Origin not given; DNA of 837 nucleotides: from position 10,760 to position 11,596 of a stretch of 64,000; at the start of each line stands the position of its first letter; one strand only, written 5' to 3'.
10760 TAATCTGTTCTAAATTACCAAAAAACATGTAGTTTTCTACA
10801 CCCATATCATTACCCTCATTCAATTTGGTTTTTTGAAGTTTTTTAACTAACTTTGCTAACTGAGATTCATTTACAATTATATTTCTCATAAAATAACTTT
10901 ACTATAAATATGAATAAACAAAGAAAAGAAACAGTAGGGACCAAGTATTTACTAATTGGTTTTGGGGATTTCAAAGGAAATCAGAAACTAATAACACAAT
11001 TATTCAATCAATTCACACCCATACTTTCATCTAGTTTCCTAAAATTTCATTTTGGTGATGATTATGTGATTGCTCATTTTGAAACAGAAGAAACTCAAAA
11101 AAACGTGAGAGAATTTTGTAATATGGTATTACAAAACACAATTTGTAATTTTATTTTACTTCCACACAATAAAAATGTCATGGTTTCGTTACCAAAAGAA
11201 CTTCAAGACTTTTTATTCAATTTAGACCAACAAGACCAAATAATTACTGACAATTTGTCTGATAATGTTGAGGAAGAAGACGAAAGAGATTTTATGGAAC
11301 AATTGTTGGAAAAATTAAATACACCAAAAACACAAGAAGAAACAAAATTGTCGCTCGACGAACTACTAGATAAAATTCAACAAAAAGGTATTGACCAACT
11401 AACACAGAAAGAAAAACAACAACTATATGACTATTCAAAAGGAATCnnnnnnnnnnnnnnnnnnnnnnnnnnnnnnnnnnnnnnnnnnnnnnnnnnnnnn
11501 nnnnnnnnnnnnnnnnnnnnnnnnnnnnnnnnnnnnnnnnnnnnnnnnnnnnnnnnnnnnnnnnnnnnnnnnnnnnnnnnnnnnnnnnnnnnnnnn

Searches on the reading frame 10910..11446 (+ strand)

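Call 75: search_protein_families(library=pfam, proteins=[window:10910-11446:+], max_evalue=0.001)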
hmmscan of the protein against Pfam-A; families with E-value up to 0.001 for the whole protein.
window:10910-11446:+ (179 aa): 1 family
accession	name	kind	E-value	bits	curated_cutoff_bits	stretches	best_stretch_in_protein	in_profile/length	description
PF20216.3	DUF6576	-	1.7e-09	38.1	27.3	1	137-177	8-46/47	Family of unknown function (DUF6576)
